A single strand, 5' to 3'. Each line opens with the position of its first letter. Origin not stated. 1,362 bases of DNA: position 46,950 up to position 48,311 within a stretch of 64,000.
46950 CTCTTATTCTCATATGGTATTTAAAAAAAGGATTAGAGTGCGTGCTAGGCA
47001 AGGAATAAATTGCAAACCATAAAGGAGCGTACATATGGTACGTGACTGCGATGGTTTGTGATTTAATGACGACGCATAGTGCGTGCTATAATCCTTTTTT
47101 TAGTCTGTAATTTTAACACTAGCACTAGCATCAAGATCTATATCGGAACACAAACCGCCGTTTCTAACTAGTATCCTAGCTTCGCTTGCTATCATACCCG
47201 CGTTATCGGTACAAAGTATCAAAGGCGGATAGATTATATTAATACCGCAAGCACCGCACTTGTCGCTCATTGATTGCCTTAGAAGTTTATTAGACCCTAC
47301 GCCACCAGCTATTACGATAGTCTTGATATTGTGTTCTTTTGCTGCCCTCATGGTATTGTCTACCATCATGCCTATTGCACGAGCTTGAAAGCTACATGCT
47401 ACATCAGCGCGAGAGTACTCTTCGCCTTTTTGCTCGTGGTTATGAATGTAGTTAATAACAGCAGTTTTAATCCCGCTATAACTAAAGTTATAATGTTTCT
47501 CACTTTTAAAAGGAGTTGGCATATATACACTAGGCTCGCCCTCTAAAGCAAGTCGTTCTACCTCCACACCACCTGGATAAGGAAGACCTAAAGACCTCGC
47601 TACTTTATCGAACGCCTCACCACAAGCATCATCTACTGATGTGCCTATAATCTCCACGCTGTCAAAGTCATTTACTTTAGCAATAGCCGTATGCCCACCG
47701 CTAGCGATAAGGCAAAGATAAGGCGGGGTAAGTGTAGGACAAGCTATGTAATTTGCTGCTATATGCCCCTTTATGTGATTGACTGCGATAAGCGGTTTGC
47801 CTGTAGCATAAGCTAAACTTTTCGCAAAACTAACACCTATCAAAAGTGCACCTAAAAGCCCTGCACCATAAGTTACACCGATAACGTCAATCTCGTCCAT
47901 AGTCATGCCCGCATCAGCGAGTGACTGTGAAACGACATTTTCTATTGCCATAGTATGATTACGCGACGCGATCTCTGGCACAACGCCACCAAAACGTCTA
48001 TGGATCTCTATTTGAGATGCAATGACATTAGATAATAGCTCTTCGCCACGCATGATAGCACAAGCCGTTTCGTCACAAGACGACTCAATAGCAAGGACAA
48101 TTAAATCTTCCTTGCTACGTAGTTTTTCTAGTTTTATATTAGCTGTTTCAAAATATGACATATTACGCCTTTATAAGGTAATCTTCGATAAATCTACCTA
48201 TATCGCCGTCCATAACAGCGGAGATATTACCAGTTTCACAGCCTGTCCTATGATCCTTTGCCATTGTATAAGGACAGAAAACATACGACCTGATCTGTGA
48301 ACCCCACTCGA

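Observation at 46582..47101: Duplicated structured non-coding element at the junction between tsaD and the S12 operon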

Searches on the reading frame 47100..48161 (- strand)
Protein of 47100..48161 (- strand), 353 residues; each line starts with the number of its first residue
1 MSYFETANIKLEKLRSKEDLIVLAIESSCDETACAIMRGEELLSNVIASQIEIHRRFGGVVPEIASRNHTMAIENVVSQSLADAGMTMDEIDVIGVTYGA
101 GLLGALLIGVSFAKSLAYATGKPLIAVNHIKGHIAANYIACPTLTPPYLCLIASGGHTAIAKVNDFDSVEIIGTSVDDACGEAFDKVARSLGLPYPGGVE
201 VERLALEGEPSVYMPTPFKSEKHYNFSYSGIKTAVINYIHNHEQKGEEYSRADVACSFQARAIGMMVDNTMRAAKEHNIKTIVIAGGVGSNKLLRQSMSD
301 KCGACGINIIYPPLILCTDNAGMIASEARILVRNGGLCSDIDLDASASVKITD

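Call 15: find_encoding_contigs(protein=window:47100-48161:-, flank=10000, max_places=10)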
Protein window:47100-48161:- (353 aa): 7 contigs read that carry it; 4 places shown.
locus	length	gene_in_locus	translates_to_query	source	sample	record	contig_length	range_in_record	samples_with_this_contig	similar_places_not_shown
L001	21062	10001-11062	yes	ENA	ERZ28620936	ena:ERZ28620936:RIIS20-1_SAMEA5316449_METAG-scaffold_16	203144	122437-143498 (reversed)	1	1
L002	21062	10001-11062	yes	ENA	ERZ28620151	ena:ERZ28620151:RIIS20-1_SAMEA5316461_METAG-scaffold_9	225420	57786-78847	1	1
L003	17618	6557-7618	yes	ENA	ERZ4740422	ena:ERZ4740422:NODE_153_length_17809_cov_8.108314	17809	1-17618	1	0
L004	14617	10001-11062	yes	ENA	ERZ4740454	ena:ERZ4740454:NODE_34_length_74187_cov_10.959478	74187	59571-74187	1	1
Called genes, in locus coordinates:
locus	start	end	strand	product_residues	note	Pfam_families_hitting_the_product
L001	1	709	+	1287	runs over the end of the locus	PF04997:RNA_pol_Rpb1_1, PF00623:RNA_pol_Rpb1_2, PF04983:RNA_pol_Rpb1_3, PF05000:RNA_pol_Rpb1_4, PF04998:RNA_pol_Rpb1_5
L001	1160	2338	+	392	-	PF00438:S-AdoMet_synt_N, PF02772:S-AdoMet_synt_M, PF02773:S-AdoMet_synt_C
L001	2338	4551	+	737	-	PF23139:OB_YrrC, PF14490:HHH_RecD2, PF05970:PIF1 (weak), PF13604:AAA_30, PF01443:Viral_helicase1 (weak), PF13245:AAA_19, PF18335:SH3_13, PF13538:UvrD_C_2, +2 more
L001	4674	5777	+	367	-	PF18912:DZR_2 (weak), PF00156:Pribosyltran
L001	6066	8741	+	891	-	PF07517:SecA_DEAD, PF00270:DEAD, PF01043:SecA_PP_bind, PF21090:P-loop_SecA, PF07516:SecA_SW, PF02810:SEC-C (weak)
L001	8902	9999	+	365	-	PF03462:PCRF, PF00472:RF-1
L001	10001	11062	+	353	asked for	PF00814:TsaD, PF22521:HypF_C_2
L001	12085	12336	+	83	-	-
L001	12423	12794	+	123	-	PF00164:Ribosom_S12_S23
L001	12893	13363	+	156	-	PF00177:Ribosomal_S7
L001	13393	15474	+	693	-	PF00009:GTP_EFTU, PF03144:GTP_EFTU_D2, PF22042:EF-G_D2, PF14492:EFG_III, PF16658:RF3_C (weak), PF03764:EFG_IV, PF00679:EFG_C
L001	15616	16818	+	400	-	PF00009:GTP_EFTU, PF03144:GTP_EFTU_D2, PF03143:GTP_EFTU_D3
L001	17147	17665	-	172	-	PF14512:TM1586_NiRdase (faint), PF00881:Nitroreductase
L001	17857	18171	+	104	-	PF01638:HxlR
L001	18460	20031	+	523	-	PF00474:SSF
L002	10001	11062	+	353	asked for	PF00814:TsaD, PF22521:HypF_C_2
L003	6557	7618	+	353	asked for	PF00814:TsaD, PF22521:HypF_C_2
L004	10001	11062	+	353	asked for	PF00814:TsaD, PF22521:HypF_C_2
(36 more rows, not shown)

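Call 24: find_related_loci(query=window:47100-48161:-, collection=genome_contigs, flank=5000)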
Query window:47100-48161:- (353 aa) in genome_contigs; peptide patterns used: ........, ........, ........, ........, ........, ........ (x = any residue, [..] = any of these).
79 stretches matched a pattern; 13 encode a relative of the query (tblastn E <= 1e-3); 13 distinct loci.
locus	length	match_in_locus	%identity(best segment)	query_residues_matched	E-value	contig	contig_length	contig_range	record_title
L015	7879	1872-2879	49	17-353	3e-105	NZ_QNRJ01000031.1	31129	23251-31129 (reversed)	Rossellomorea aquimaris strain 97B Ga0227240_131, whole genome shotgun sequence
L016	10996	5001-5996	47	19-350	5e-91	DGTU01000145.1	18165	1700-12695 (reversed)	MAG TPA_asm: Treponema sp. UBA4328 UBA4328_contig_12595, whole genome shotgun sequence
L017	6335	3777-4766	45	19-349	2e-90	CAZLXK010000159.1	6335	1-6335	MAG TPA_asm: uncultured Treponema sp. isolate SRP225648_co1_21 genome assembly, contig: NODE_31523_length_6335_cov_4.263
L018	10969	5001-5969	45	13-335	2e-89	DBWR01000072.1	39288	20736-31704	MAG TPA_asm: Treponema sp. UBA1233 UBA1233_contig_6468, whole genome shotgun sequence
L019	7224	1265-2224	46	16-335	3e-89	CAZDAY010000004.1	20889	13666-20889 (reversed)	MAG TPA_asm: uncultured Treponema sp. isolate SRP350583_co2_286 genome assembly, contig: NODE_3601_length_20889_cov_10.5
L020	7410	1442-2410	45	13-335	4e-89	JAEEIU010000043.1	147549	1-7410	MAG: Treponema sp. isolate Tb.RUG.153 k141_8247489_flag=0_multi=20.1790_len=147549, whole genome shotgun sequence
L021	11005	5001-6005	45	15-350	1e-87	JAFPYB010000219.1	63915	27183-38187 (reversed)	MAG: Treponema sp. isolate RGIG1579 Goat_Abomasum.Co__c2392372, whole genome shotgun sequence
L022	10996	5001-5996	45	17-351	8e-88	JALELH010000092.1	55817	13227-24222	MAG: Spirochaetia bacterium isolate SUG108 k141_2549502, whole genome shotgun sequence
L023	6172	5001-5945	46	22-335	4e-87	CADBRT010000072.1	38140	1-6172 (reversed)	MAG: uncultured Spirochaetaceae bacterium isolate RUG14230 genome assembly, contig: RUG14230_asm_72, whole genome shotgu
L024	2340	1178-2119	47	22-335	4e-90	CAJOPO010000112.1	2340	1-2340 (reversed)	uncultured Treponema sp. isolate Rumen_Coassembly_mag_2196 genome assembly, contig: k87_6047912, whole genome shotgun se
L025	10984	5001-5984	44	22-351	7e-84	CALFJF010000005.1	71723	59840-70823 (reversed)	MAG TPA_asm: uncultured Treponema sp. isolate ERR1278105_bin.43_CONCOCT_v1.1_MAG genome assembly, contig: ERZ842401.275,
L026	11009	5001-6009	44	17-353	2e-65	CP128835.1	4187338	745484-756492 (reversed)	Rossellomorea sp. AcN35-11 chromosome, complete genome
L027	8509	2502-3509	49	17-353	5e-106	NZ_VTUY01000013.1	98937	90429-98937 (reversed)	Bacillus sp. CH30_1T scaffold13.1, whole genome shotgun sequence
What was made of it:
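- Tried and rejected: A TsaD-based search of GTDB species genomes gave no close relative; the best was 49% identical (call 24).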

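Call 27: find_homologous_proteins(query=window:47100-48161:-, max_evalue=1e-60)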
Query window:47100-48161:- (353 aa): 7935 proteins with E <= 1e-60 among 8000 candidates; the best 120 are listed.
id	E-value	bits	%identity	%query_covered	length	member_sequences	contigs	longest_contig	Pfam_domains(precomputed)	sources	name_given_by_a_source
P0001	1.3e-228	775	99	100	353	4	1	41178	PF00814.32,PF22521.3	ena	-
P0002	1.3e-207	706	90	100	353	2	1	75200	PF02543.22,PF00814.32,PF22521.3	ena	-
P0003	6.3e-191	652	84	100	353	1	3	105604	PF00814.32,PF22521.3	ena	-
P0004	2.2e-179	614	76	100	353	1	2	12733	PF02543.22,PF00814.32,PF22521.3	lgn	-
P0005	2.5e-175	600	74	100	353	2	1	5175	PF00814.32,PF22521.3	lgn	-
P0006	3.2e-173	593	75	100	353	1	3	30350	PF00814.32,PF22521.3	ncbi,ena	-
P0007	5.7e-173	593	74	100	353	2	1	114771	PF02543.22,PF00814.32,PF22521.3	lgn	-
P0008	1.7e-172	591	74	100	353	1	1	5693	PF00814.32,PF22521.3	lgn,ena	-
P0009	3.3e-172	590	75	100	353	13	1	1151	PF02543.22,PF00814.32,PF22521.3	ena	-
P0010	5.6e-172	589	74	100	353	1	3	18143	PF00814.32,PF22521.3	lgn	-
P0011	1.2e-171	588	74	100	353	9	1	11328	PF02543.22,PF00814.32,PF22521.3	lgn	-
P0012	3.3e-169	580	73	100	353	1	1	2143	PF02543.22,PF00814.32,PF22521.3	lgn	-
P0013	1.7e-168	578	72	100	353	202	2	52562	PF02543.22,PF00814.32,PF22521.3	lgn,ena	-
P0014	1.3e-167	575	72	100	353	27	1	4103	PF00814.32,PF22521.3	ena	-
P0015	2.0e-167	574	72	100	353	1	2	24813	PF02543.22,PF00814.32,PF22521.3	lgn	-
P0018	1.5e-166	571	75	94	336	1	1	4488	PF00814.32,PF22521.3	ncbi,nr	ncbi:MAG: tRNA (adenosine(37)-N6)-threonylcarbamoyltransferase complex transferase subunit TsaD, par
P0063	9.0e-149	513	66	96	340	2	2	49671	PF02543.22,PF00814.32,PF22521.3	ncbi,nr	ncbi:MAG: tRNA (adenosine(37)-N6)-threonylcarbamoyltransferase complex transferase subunit TsaD [Clo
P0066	1.3e-148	512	65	100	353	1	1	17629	PF02543.22,PF00814.32,PF22521.3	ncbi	ncbi:MAG: tRNA (adenosine(37)-N6)-threonylcarbamoyltransferase complex transferase subunit TsaD [Chr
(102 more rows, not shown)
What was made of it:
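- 47100..48161 (-): tsaD (context). Its stop codon TAA at 47102-47100 begins the A-run of the hairpin in gene-sense orientation. The length of 353 aa is shared with homologues (call 27).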

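Call 28: find_encoding_contigs(protein=P0002, flank=4000, max_places=3)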
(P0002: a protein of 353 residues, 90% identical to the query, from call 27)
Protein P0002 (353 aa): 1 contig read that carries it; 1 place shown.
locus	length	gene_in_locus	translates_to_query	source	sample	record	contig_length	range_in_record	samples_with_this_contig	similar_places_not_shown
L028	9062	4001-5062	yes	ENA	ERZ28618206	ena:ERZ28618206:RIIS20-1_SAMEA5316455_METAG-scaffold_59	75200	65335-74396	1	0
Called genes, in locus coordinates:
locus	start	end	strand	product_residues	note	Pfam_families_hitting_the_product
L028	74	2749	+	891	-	PF07517:SecA_DEAD, PF00270:DEAD, PF01043:SecA_PP_bind, PF21090:P-loop_SecA, PF07516:SecA_SW, PF02810:SEC-C (weak)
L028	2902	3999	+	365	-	PF03462:PCRF, PF00472:RF-1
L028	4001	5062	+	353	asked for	PF00814:TsaD, PF02543:Carbam_trans_N (faint), PF22521:HypF_C_2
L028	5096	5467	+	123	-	-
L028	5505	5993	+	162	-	PF01633:Choline_kinase, PF01636:APH (faint)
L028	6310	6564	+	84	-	-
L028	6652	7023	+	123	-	PF00164:Ribosom_S12_S23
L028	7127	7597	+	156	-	PF00177:Ribosomal_S7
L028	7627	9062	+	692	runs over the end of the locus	PF00009:GTP_EFTU, PF03144:GTP_EFTU_D2, PF22042:EF-G_D2, PF14492:EFG_III, PF16658:RF3_C (weak), PF03764:EFG_IV, PF00679:EFG_C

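Call 29: find_encoding_contigs(protein=P0003, flank=4000, max_places=3)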
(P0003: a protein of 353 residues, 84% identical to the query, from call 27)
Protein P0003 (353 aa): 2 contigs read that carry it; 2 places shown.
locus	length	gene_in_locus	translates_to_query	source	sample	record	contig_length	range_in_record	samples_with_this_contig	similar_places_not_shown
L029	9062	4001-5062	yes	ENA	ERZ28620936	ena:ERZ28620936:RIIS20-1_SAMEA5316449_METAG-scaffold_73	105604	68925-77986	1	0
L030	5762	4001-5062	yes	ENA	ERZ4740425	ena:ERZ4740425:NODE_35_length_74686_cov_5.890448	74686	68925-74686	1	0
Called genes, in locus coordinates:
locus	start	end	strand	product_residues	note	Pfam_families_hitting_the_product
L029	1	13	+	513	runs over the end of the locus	PF18912:DZR_2 (weak), PF00156:Pribosyltran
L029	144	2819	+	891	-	PF07517:SecA_DEAD, PF00270:DEAD, PF01043:SecA_PP_bind, PF21090:P-loop_SecA, PF07516:SecA_SW, PF02810:SEC-C (weak)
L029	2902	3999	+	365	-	PF03462:PCRF, PF00472:RF-1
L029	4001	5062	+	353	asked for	PF00814:TsaD, PF22521:HypF_C_2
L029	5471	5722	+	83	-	-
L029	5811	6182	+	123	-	PF00164:Ribosom_S12_S23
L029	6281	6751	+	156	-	PF00177:Ribosomal_S7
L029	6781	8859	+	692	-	PF00009:GTP_EFTU, PF03144:GTP_EFTU_D2, PF22042:EF-G_D2, PF14492:EFG_III, PF16658:RF3_C (faint), PF03764:EFG_IV, PF00679:EFG_C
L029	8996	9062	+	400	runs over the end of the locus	PF00009:GTP_EFTU, PF03144:GTP_EFTU_D2, PF03143:GTP_EFTU_D3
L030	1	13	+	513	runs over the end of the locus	PF18912:DZR_2 (weak), PF00156:Pribosyltran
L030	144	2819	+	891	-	PF07517:SecA_DEAD, PF00270:DEAD, PF01043:SecA_PP_bind, PF21090:P-loop_SecA, PF07516:SecA_SW, PF02810:SEC-C (weak)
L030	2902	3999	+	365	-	PF03462:PCRF, PF00472:RF-1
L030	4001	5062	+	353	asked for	PF00814:TsaD, PF22521:HypF_C_2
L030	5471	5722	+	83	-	-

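Call 30: find_encoding_contigs(protein=P0007, flank=4000, max_places=3)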
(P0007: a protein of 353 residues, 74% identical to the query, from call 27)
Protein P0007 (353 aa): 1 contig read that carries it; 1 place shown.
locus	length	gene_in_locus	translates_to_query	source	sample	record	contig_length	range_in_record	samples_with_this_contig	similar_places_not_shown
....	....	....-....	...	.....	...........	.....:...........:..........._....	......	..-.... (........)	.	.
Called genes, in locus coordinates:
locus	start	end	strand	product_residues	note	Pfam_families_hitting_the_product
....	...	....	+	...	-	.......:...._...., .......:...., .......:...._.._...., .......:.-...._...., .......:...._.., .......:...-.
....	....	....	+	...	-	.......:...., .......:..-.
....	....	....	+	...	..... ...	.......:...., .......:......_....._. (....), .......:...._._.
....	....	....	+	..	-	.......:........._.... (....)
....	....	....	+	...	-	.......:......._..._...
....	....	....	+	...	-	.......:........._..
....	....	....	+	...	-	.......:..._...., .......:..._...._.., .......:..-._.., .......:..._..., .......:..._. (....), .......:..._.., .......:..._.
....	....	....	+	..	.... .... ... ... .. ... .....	?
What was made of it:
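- On K-turn RNA bound by L7Ae-family proteins: Sister species with the same L7Ae-like gene lack the element (calls 28-30).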

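Call 45: list_cluster_members(proteins=[P0006, P0018, P0063, P0066])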
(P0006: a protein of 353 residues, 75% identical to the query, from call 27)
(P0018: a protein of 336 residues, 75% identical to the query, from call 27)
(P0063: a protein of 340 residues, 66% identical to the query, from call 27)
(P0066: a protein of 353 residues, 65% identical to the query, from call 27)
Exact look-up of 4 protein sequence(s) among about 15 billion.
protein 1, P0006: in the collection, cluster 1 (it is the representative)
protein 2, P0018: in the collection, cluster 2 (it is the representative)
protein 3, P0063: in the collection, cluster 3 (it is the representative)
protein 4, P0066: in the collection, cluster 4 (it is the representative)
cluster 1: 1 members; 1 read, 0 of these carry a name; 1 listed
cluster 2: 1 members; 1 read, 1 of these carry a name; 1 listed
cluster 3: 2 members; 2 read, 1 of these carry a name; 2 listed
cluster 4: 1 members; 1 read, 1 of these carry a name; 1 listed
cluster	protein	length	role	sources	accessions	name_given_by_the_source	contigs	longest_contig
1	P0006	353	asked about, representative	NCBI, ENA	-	-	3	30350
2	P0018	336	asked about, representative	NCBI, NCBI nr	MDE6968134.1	MAG: tRNA (adenosine(37)-N6)-threonylcarbamoyltransferase complex transferase subunit ... | tRNA (adenosine(37)-N6)-threonylcarbamoyltransferase complex transferase subunit TsaD ...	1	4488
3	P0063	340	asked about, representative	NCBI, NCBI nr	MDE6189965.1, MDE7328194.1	MAG: tRNA (adenosine(37)-N6)-threonylcarbamoyltransferase complex transferase subunit ... | tRNA (adenosine(37)-N6)-threonylcarbamoyltransferase complex transferase subunit TsaD ...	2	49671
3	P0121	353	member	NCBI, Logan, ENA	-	-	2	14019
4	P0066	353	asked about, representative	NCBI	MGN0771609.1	MAG: tRNA (adenosine(37)-N6)-threonylcarbamoyltransferase complex transferase subunit ...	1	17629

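Call 54: search_protein_families(library=pfam, proteins=[L028:5096-5467:+, L028:5505-5993:+], max_evalue=0.01)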
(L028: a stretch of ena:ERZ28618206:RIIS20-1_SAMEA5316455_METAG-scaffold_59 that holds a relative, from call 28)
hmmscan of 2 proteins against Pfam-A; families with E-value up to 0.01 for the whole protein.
L028:5096-5467:+ (123 aa): 0 families

L028:5505-5993:+ (162 aa): 3 families
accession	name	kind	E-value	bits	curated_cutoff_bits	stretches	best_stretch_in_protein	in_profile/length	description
PF01633.27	Choline_kinase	-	1.2e-07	31.8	29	1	27-88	147-209/300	Choline/ethanolamine kinase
PF01636.29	APH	-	2.4e-05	24.7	23.2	1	40-84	165-210/239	Phosphotransferase enzyme family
PF02958.26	EcKL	-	0.001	18.9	22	1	23-100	195-277/294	Ecdysteroid kinase-like family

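Call 59: find_encoding_contigs(protein=P0006, flank=3000, max_places=2)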
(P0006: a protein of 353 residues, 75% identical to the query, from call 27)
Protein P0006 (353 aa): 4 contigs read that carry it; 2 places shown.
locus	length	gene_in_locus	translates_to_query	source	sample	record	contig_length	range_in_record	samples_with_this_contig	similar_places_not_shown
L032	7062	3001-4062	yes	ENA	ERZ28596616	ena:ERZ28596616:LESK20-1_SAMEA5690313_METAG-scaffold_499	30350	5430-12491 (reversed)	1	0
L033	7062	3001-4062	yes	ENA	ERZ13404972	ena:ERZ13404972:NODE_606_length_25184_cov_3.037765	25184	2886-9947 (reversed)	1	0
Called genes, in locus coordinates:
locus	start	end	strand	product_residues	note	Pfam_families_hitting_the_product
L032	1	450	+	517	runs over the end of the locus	-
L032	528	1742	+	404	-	PF21090:P-loop_SecA, PF07516:SecA_SW, PF02810:SEC-C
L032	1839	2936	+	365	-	PF03462:PCRF, PF00472:RF-1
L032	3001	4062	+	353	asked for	PF00814:TsaD, PF22521:HypF_C_2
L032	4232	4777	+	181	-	PF08010:Phage_30_3 (weak)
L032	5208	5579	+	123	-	PF00164:Ribosom_S12_S23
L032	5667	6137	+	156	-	PF00177:Ribosomal_S7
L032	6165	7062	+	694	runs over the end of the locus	PF00009:GTP_EFTU, PF03144:GTP_EFTU_D2, PF22042:EF-G_D2, PF14492:EFG_III, PF16658:RF3_C (weak), PF03764:EFG_IV, PF00679:EFG_C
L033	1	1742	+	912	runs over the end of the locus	PF07517:SecA_DEAD, PF00270:DEAD (weak), PF01043:SecA_PP_bind, PF21090:P-loop_SecA, PF07516:SecA_SW, PF02810:SEC-C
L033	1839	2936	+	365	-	PF03462:PCRF, PF00472:RF-1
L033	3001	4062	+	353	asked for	PF00814:TsaD, PF22521:HypF_C_2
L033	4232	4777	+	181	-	PF08010:Phage_30_3 (weak)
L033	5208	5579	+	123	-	PF00164:Ribosom_S12_S23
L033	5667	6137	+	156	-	PF00177:Ribosomal_S7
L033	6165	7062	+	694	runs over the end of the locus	PF00009:GTP_EFTU, PF03144:GTP_EFTU_D2, PF22042:EF-G_D2, PF14492:EFG_III, PF16658:RF3_C (weak), PF03764:EFG_IV, PF00679:EFG_C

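Call 60: find_encoding_contigs(protein=P0004, flank=3000, max_places=2)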
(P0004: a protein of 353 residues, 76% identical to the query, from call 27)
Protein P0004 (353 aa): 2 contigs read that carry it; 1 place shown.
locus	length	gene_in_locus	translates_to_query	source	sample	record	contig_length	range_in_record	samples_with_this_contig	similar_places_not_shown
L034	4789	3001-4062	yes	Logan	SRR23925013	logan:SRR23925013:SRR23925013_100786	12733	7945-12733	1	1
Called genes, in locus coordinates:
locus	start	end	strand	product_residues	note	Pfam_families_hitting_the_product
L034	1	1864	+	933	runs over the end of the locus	PF07517:SecA_DEAD, PF00270:DEAD, PF01043:SecA_PP_bind, PF21090:P-loop_SecA, PF07516:SecA_SW, PF02810:SEC-C (weak)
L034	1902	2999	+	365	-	PF03462:PCRF, PF00472:RF-1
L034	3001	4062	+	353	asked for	PF02543:Carbam_trans_N (faint), PF00814:TsaD, PF22521:HypF_C_2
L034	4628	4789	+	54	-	?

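Call 61: find_encoding_contigs(protein=P0013, flank=3000, max_places=2)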
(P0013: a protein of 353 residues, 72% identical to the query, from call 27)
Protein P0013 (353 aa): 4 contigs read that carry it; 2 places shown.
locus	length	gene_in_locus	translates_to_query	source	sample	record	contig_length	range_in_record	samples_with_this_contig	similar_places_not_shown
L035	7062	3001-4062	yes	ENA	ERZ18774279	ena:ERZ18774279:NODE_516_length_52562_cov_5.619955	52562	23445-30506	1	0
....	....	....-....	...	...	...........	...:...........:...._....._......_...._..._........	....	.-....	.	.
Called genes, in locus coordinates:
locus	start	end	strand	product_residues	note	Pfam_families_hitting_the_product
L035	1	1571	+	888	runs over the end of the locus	PF07517:SecA_DEAD, PF00270:DEAD (weak), PF01043:SecA_PP_bind, PF21090:P-loop_SecA, PF07516:SecA_SW, PF02810:SEC-C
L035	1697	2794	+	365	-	PF03462:PCRF, PF00472:RF-1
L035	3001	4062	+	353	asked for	PF00814:TsaD, PF02543:Carbam_trans_N (faint), PF22521:HypF_C_2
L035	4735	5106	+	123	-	PF00164:Ribosom_S12_S23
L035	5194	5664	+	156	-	PF00177:Ribosomal_S7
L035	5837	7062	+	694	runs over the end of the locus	PF00009:GTP_EFTU, PF03144:GTP_EFTU_D2, PF22042:EF-G_D2, PF14492:EFG_III, PF16658:RF3_C (weak), PF03764:EFG_IV, PF00679:EFG_C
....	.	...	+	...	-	?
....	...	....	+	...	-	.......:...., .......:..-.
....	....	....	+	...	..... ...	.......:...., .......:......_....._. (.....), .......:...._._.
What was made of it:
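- Tried and rejected: Relatives were instead reached through the protein database and contig look-ups (calls 27-30, 59-61).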
